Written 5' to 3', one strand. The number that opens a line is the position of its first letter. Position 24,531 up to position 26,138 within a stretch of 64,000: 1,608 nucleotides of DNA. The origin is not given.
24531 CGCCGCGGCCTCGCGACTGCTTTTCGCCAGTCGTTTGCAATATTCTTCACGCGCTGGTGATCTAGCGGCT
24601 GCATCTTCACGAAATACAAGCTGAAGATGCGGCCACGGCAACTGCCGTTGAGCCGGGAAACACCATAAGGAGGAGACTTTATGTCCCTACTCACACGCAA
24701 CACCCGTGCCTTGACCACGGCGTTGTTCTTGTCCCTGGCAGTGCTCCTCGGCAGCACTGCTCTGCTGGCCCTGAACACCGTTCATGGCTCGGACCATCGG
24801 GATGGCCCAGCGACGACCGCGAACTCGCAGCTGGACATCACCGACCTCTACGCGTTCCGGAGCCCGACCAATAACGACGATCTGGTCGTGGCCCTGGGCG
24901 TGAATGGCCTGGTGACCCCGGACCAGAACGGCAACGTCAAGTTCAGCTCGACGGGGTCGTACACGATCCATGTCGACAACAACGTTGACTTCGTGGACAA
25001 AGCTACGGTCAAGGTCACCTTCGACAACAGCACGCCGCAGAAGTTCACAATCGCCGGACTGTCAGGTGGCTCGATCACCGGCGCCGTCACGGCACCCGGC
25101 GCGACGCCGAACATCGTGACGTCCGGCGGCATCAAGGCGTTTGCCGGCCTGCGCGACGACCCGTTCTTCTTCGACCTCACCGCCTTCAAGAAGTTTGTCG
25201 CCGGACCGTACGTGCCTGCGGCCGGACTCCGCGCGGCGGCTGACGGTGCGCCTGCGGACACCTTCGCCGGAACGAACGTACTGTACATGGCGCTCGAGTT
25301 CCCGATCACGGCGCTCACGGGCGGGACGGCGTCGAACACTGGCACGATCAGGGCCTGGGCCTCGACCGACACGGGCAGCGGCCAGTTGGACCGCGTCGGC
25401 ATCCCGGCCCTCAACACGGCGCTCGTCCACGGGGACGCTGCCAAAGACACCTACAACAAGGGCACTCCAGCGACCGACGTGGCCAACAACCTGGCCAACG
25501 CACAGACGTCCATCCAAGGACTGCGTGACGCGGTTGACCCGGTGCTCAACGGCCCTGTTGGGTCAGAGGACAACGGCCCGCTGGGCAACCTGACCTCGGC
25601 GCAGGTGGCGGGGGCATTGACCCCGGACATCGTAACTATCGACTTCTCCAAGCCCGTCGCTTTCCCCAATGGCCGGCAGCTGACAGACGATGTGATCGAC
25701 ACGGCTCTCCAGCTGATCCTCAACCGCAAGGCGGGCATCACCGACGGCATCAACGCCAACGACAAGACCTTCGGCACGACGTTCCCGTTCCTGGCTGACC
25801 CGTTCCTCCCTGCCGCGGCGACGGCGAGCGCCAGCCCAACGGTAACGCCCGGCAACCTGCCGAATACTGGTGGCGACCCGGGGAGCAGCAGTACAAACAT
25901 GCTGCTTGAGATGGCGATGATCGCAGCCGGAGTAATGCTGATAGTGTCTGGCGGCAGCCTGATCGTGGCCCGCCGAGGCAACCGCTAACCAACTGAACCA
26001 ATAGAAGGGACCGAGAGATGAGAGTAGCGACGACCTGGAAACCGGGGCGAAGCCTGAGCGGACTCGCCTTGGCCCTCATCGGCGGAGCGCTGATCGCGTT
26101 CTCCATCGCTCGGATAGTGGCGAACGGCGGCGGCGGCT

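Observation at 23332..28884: ECF sigma/anti-sigma pair upstream of an LPXTG-anchored DUF4331 protein, a TPR membrane protein, and an RcnA-like metal permease fusion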

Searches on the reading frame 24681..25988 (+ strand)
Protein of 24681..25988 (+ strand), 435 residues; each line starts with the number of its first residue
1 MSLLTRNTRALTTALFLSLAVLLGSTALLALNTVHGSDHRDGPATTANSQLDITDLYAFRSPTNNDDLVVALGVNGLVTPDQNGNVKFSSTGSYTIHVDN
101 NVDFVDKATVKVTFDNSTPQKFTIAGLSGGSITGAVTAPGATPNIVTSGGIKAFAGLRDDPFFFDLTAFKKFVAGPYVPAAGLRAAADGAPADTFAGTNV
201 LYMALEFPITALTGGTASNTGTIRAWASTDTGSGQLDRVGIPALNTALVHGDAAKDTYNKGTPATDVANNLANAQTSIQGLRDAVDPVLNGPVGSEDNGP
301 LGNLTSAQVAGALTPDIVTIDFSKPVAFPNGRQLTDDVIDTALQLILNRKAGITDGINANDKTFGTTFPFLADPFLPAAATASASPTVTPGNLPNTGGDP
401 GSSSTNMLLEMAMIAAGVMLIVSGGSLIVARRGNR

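Call 8: search_protein_families(library=pfam, proteins=[window:24681-25988:+], max_evalue=0.01)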
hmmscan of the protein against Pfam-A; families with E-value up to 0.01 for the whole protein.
window:24681-25988:+ (435 aa): 1 family
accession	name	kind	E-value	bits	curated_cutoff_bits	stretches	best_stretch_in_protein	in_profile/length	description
PF14224.11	DUF4331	-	8.1e-46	157.5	27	3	147-270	159-290/421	Domain of unknown function (DUF4331)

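Call 9: search_protein_families(library=ncbifam, proteins=[window:24681-25988:+], max_evalue=0.01)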
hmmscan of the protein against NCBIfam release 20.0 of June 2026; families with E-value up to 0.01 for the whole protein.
window:24681-25988:+ (435 aa): 0 families

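Call 16: find_homologous_proteins(query=window:24681-25985:+, max_evalue=0.00001)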
Query window:24681-25985:+ (435 aa): 605 proteins with E <= 0.00001 among 8000 candidates; the best 120 are listed.
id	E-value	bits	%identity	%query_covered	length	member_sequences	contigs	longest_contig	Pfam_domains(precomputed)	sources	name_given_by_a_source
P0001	2.9e-266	901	97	100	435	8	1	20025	PF14224.12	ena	-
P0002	1.1e-248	843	91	100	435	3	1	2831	PF14224.12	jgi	jgi:hypothetical protein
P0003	3.8e-233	792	86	100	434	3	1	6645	PF14224.12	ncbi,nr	ncbi:MAG: DUF4331 domain-containing protein [Chloroflexota bacterium]|nr:DUF4331 domain-containing p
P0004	4.7e-213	726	80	100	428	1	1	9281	PF14224.12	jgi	jgi:hypothetical protein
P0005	4.9e-197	673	74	100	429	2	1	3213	PF14224.12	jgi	jgi:hypothetical protein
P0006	2.7e-193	661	74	100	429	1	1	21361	PF14224.12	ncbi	ncbi:MAG: DUF4331 family protein [Chloroflexota bacterium]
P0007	6.7e-189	646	72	100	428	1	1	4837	PF14224.12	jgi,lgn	jgi:hypothetical protein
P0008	1.9e-188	645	72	100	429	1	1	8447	PF14224.12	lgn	-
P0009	4.0e-188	644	71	100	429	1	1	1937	PF14224.12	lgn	-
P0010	9.5e-188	642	73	99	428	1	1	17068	PF14224.12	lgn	-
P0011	3.2e-187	641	72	100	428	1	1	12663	PF14224.12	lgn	-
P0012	1.5e-186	638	72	100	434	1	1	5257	PF14224.12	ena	-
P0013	7.3e-182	623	70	100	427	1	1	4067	PF14224.12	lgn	-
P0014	5.0e-177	607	68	99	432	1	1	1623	PF14224.12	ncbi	-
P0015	2.9e-171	588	67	100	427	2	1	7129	PF14224.12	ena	-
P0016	8.4e-170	583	67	99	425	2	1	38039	PF14224.12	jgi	jgi:hypothetical protein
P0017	6.2e-163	561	64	100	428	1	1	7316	PF14224.12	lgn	-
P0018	1.1e-158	547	65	92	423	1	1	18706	PF14224.12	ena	-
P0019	3.5e-158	545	66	85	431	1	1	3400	PF14224.12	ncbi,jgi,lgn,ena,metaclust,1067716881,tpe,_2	jgi:hypothetical protein|metaclust:\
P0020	3.9e-156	538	64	91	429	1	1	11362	PF14224.12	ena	-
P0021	9.4e-155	534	63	94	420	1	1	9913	PF14224.12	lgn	-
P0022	1.2e-150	520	64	91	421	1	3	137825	PF14224.12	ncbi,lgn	ncbi:MAG: DUF4331 family protein [Dehalococcoidia bacterium]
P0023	4.0e-148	512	60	100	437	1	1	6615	PF14224.12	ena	-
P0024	4.8e-146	505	62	91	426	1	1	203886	PF14224.12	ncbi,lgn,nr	ncbi:MAG TPA: DUF4331 family protein [Dehalococcoidia bacterium]|nr:DUF4331 family protein [Dehaloco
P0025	3.6e-143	496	59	98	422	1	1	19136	PF14224.12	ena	-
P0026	6.7e-142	491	61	91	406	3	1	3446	PF14224.12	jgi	jgi:hypothetical protein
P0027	4.9e-140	485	65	84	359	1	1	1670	PF14224.12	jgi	jgi:hypothetical protein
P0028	1.9e-138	480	60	92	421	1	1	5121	PF14224.12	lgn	-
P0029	1.1e-134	468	68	77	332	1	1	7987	PF14224.12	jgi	jgi:hypothetical protein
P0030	2.3e-131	457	57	95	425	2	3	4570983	PF14224.12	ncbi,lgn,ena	-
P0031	1.3e-126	441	55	97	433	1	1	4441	PF14224.12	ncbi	-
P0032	7.7e-126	438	56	95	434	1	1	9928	PF14224.12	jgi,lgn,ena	-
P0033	1.8e-125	437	57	87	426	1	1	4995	PF14224.12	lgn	-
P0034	4.8e-124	433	54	93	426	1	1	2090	PF14224.12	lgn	-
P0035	2.2e-123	430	74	67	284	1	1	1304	PF14224.12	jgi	jgi:hypothetical protein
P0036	8.0e-122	425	55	96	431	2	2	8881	PF14224.12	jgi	-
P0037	9.9e-122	425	56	92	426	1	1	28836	PF14224.12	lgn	-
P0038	1.1e-121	425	55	89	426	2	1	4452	PF14224.12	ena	-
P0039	3.4e-120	420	52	99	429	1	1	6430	PF14224.12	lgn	-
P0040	3.6e-120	420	52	95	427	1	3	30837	PF14224.12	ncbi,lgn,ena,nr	ncbi:MAG: DUF4331 family protein [Chloroflexi bacterium]|nr:DUF4331 family protein [Chloroflexota ba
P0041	3.0e-118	413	53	99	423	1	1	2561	PF14224.12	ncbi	-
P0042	6.7e-116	406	52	89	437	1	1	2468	PF14224.12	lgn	-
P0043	6.8e-116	406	54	89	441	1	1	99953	PF14224.12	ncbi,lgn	ncbi:MAG: DUF4331 family protein [Dehalococcoidia bacterium]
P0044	2.1e-115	404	51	100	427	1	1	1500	PF14224.12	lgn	-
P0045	3.0e-115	404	52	93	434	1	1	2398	PF14224.12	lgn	-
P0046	3.1e-114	400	51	100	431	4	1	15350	PF14224.12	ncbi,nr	ncbi:MAG: DUF4331 domain-containing protein [Dehalococcoidia bacterium]|nr:DUF4331 domain-containing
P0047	4.2e-114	400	51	99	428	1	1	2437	PF14224.12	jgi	-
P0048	7.0e-114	399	52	92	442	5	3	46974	PF14224.12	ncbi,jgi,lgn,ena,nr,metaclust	ncbi:MAG: DUF4331 domain-containing protein [Chloroflexi bacterium]|nr:MAG: DUF4331 domain-containin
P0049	2.7e-113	397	51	100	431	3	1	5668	PF14224.12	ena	-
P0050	6.4e-113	396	51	99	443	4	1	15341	PF14224.12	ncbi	-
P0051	7.5e-113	396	51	100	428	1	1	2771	PF14224.12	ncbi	-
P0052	8.6e-113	396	53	92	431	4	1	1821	PF14224.12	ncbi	-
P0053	1.6e-112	395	51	100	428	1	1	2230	PF14224.12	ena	-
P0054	3.5e-112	394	51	100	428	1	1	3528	PF14224.12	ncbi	-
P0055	3.9e-112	393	53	86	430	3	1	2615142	PF14224.12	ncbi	ncbi:MAG: DUF4331 family protein [Dehalococcoidia bacterium]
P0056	4.4e-112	393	48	100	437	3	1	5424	PF14224.12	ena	-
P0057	7.2e-112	392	52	100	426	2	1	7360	PF14224.12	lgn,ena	-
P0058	1.0e-111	392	55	86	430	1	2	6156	PF14224.12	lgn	-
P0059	1.4e-111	392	56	83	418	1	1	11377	PF14224.12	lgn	-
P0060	2.1e-111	391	52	92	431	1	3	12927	PF14224.12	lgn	-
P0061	4.2e-111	390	50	100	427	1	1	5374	PF14224.12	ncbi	-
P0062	1.0e-110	389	50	100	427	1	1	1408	PF14224.12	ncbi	-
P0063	1.8e-110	388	52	92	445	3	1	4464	PF14224.12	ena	-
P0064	2.9e-110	387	55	83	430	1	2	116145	PF14224.12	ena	-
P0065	4.1e-110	387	50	99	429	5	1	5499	PF14224.12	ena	-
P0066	4.5e-110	387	53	86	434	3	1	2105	PF14224.12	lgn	-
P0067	1.0e-109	385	58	84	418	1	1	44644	PF14224.12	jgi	jgi:hypothetical protein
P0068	1.4e-109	385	50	100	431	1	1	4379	PF14224.12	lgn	-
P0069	1.4e-109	385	55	79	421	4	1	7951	PF14224.12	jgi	jgi:hypothetical protein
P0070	3.2e-109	384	52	96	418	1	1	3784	PF14224.12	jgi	jgi:hypothetical protein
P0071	6.1e-109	383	52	96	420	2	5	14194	PF14224.12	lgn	-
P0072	9.6e-109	382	50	93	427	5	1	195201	PF14224.12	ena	-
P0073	1.6e-108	381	54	81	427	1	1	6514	PF14224.12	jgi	jgi:hypothetical protein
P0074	1.9e-108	381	56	77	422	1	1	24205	PF14224.12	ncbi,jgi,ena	-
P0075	2.8e-108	381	58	81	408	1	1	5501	PF14224.12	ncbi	-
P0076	3.1e-108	381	51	92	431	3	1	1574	PF14224.12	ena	-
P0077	5.3e-108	380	56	81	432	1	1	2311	PF14224.12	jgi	jgi:hypothetical protein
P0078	5.4e-108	380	65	68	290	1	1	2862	PF14224.12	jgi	jgi:hypothetical protein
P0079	1.4e-107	378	61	76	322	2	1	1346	PF14224.12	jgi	jgi:hypothetical protein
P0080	2.0e-107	378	54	94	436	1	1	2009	PF14224.12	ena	-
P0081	4.5e-107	377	55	78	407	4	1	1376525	PF14224.12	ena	-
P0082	7.0e-107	376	50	96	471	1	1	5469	PF14224.12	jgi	jgi:hypothetical protein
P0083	9.6e-107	376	54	91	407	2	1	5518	PF14224.12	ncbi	-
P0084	1.4e-106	375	53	90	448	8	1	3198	PF14224.12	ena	-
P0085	2.2e-106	374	56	78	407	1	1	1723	PF14224.12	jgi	-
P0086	7.2e-106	373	55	84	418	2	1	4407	PF14224.12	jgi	-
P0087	9.1e-106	372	56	80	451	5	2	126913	PF14224.12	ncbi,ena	-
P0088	2.1e-105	371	50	91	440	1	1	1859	PF14224.12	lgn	-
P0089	4.6e-105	370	56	78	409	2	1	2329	PF14224.12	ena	-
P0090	9.4e-105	369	53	83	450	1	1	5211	PF14224.12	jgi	jgi:hypothetical protein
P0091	1.1e-104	369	50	89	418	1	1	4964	PF14224.12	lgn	-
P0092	1.1e-104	369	57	79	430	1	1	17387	PF14224.12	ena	-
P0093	1.8e-104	368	49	93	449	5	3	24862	PF14224.12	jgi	-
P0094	2.8e-104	368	57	79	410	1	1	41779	PF14224.12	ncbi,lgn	-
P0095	3.9e-104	367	55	76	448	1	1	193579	PF14224.12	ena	-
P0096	4.3e-104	367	50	95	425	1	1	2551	PF14224.12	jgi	jgi:hypothetical protein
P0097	4.7e-104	367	51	86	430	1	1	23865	PF14224.12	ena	-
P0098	1.6e-103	365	51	96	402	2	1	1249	PF14224.12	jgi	jgi:hypothetical protein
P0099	1.6e-103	365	52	91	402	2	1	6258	PF14224.12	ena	-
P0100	2.3e-103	364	55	78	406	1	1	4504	PF14224.12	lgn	-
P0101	2.9e-103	364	54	86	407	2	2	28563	PF14224.12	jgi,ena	jgi:hypothetical protein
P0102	3.9e-103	364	52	94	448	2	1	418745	PF14224.12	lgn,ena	-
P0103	5.1e-103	363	56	77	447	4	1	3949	PF14224.12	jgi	jgi:hypothetical protein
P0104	5.3e-103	363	49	98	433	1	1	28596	PF14224.12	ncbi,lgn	-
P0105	1.3e-102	362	51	84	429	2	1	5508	PF14224.12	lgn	-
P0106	2.3e-102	361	48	93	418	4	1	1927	PF14224.12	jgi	-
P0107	2.8e-102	361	51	92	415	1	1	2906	PF14224.12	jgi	jgi:hypothetical protein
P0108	3.0e-102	361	51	97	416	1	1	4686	PF14224.12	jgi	jgi:hypothetical protein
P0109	5.6e-102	360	51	91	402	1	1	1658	PF14224.12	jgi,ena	-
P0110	5.7e-102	360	52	91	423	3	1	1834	PF14224.12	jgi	jgi:hypothetical protein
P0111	7.7e-102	359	53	83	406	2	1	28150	PF14224.12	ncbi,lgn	-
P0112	1.2e-101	359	51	93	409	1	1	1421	PF14224.12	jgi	jgi:hypothetical protein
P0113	1.3e-101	359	49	91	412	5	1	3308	PF14224.12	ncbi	-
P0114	1.4e-101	359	49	95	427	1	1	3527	PF14224.12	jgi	jgi:hypothetical protein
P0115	1.7e-101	358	54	81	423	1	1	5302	PF14224.12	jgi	jgi:hypothetical protein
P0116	2.4e-101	358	54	82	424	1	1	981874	PF14224.12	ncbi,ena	-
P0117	3.5e-101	357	51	91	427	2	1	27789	PF14224.12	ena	-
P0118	1.2e-100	355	50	82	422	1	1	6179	PF14224.12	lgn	-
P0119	1.4e-100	355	51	83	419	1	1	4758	PF14224.12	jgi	jgi:hypothetical protein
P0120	3.9e-100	354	54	78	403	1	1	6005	PF14224.12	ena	-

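Call 18: find_related_loci(query=A1, collection=genome_contigs, flank=10000)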
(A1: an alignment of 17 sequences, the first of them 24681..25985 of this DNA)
Query A1 (435 aa) in genome_contigs; peptide patterns used: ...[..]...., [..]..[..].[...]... (x = any residue, [..] = any of these).
600 stretches matched a pattern (row limit reached: there are more); 551 encode a relative of the query (tblastn E <= 1e-3); the best 80 are kept; 80 distinct loci.
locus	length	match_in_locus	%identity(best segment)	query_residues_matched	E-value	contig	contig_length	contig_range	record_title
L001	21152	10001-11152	64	36-432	2e-152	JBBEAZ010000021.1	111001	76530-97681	MAG: Dehalococcoidia bacterium isolate LejiaF_64_43 Lejia_F_286_length_111001_cov_26, whole genome shotgun sequence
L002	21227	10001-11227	57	18-432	2e-139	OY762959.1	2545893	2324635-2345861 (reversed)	MAG: Dehalococcoidia bacterium isolate a8fc5444-7059-4be1-bdcb-92646be6befe genome assembly, chromosome: 1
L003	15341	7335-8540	52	1-413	6e-115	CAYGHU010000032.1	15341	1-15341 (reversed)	MAG TPA_asm: uncultured Dehalococcoidaceae bacterium isolate ERP113451_co1_196 genome assembly, contig: NODE_4518_length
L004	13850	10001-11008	57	33-374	1e-108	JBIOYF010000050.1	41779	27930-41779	MAG: Dehalococcoidia bacterium isolate MAG037 k127_1772345, whole genome shotgun sequence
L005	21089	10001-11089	53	6-371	3e-106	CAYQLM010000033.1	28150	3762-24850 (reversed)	MAG TPA_asm: uncultured Dehalococcoidia bacterium isolate SRP119689_co1_20 genome assembly, contig: NODE_2089_length_281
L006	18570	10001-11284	74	1-435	0e+0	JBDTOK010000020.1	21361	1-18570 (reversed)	MAG: Chloroflexota bacterium isolate cluster3_bin.172 NODE_8489_length_21361_cov_6.523984, whole genome shotgun sequence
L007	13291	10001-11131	48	22-397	1e-101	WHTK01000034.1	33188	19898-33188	MAG: Dehalococcoidia bacterium isolate Dino_bin34 NODE_1403_length_33188_cov_2.59268, whole genome shotgun sequence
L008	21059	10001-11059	53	34-387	9e-102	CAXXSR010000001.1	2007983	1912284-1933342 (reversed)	MAG: Dehalococcoidia bacterium isolate e3f0780b-4b09-4c69-8f5a-dbfb53346339 genome assembly, contig: contig_1, whole gen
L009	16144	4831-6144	44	5-430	4e-98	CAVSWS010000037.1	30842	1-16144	MAG: uncultured Chloroflexia bacterium isolate MFD05684.bin.1.350 genome assembly, contig: contig_83071, whole genome sh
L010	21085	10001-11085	57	14-378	1e-90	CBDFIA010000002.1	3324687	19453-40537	MAG: Tepidiformaceae bacterium isolate 64f9f9bd-8794-45ca-8ef5-50a45ea1accd genome assembly, contig: contig_2, whole gen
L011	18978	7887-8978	50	28-397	2e-100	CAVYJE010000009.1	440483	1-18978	MAG: uncultured Chloroflexia bacterium isolate MFD05684.bin.2.107 genome assembly, contig: contig_33479, whole genome sh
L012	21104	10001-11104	53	1-376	1e-112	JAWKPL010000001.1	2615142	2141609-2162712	MAG: Dehalococcoidia bacterium isolate ABC1.207 ABC1.207.fa-1, whole genome shotgun sequence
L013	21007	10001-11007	56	34-371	2e-85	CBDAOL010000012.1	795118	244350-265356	MAG: Dehalococcoidia bacterium isolate 54d9b4f5-af26-4cce-865f-5107084379f7 genome assembly, contig: contig_12, whole ge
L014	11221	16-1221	54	18-429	4e-110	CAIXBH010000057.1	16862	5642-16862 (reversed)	MAG: uncultured Chloroflexi bacterium isolate Kiruna2_bin-0196 genome assembly, contig: bin-0196:057/315, whole genome s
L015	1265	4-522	60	205-379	3e-60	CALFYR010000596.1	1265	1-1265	MAG TPA_asm: uncultured Dehalococcoidia bacterium isolate SRR6227243_bin.86_CONCOCT_v1.1_MAG genome assembly, contig: ER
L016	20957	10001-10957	39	37-374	3e-50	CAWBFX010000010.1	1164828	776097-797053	MAG: uncultured Actinomycetes bacterium isolate MFD08669.bin.2.35 genome assembly, contig: contig_9904, whole genome sho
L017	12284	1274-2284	35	37-374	5e-49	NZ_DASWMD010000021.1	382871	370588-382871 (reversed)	MAG: Longimicrobium sp. isolate SMAG_U3378 k141_435616, whole genome shotgun sequence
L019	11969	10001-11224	37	6-374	4e-48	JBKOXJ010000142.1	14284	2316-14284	MAG: Actinomycetota bacterium isolate GB_HAYS_MAG_00090 GB_HAYS_000000416976, whole genome shotgun sequence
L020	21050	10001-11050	36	34-374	1e-47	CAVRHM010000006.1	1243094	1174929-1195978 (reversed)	MAG: uncultured Chloroflexia bacterium isolate MFD05567.bin.2.55 genome assembly, contig: contig_57904, whole genome sho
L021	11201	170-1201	35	19-374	1e-47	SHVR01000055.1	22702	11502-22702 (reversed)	MAG: Alphaproteobacteria bacterium isolate Baikal-deep-G43 BACOMB-C10696, whole genome shotgun sequence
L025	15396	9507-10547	37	37-375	1e-45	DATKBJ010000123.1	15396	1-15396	MAG TPA_asm: Gaiellaceae bacterium isolate SMAG_U14417 k141_3620091, whole genome shotgun sequence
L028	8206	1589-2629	34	17-374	4e-45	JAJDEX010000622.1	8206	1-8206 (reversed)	MAG: Planctomycetota bacterium isolate OFTM161 OFTM161_621, whole genome shotgun sequence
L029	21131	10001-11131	36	30-374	6e-45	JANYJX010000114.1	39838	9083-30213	MAG: Actinomycetes bacterium isolate GL140_4_metabinner_37 GL140_4_k141_113764, whole genome shotgun sequence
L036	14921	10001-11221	32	9-375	3e-43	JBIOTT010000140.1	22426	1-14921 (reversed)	MAG: Gemmatimonadales bacterium isolate MAG153 k127_2371939, whole genome shotgun sequence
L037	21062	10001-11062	36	37-376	2e-43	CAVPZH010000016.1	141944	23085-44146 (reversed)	MAG: uncultured Actinomycetes bacterium isolate MFD04944.bin.2.208 genome assembly, contig: contig_32367, whole genome s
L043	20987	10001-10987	35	15-371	1e-42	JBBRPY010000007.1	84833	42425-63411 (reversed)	MAG: Dehalococcoidia bacterium isolate metawrap_la1_107 W_la1_107_k141_1005740L_84833_cov_12.9955, whole genome shotgun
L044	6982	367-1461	34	34-374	2e-42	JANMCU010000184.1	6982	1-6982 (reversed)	MAG: Chloroflexota bacterium isolate OTE_1_concoct_178_sub OTE_1_k141_3825509, whole genome shotgun sequence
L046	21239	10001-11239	33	2-386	2e-42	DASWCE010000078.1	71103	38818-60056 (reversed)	MAG TPA_asm: Gemmatimonadales bacterium isolate SMAG_U2701 k141_611154, whole genome shotgun sequence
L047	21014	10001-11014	50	38-381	2e-97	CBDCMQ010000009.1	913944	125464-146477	MAG: Dehalococcoidia bacterium isolate e9298f53-4b37-40c5-988f-b05c06d90141 genome assembly, contig: contig_9, whole gen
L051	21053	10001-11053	33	9-377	2e-41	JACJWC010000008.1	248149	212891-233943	MAG: Acidobacteria bacterium isolate HK-STAS-ACID-2 HK-STAS-ACID-2_8, whole genome shotgun sequence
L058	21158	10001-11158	34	34-394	2e-40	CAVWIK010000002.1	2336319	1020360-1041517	MAG: uncultured Chloroflexia bacterium isolate MFD02199.bin.2.130 genome assembly, contig: contig_20001, whole genome sh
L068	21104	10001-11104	33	34-375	2e-38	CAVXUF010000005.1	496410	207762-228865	MAG: uncultured Chloroflexia bacterium isolate MFD04651.bin.2.42 genome assembly, contig: contig_8212, whole genome shot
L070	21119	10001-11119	33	19-380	7e-38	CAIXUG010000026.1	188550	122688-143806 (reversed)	MAG: uncultured Verrucomicrobia bacterium isolate YR3_bin-1454 genome assembly, contig: bin-1454:26/90, whole genome sho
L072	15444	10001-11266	30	1-392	9e-38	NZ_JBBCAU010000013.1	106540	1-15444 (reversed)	Chryseolinea sp. T2 T2_scaffold13, whole genome shotgun sequence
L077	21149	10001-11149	31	37-375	2e-37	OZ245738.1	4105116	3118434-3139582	MAG: Cyclobacteriaceae bacterium isolate 81e531c3-1a51-4f14-8529-7e684038fe89 genome assembly, chromosome: 1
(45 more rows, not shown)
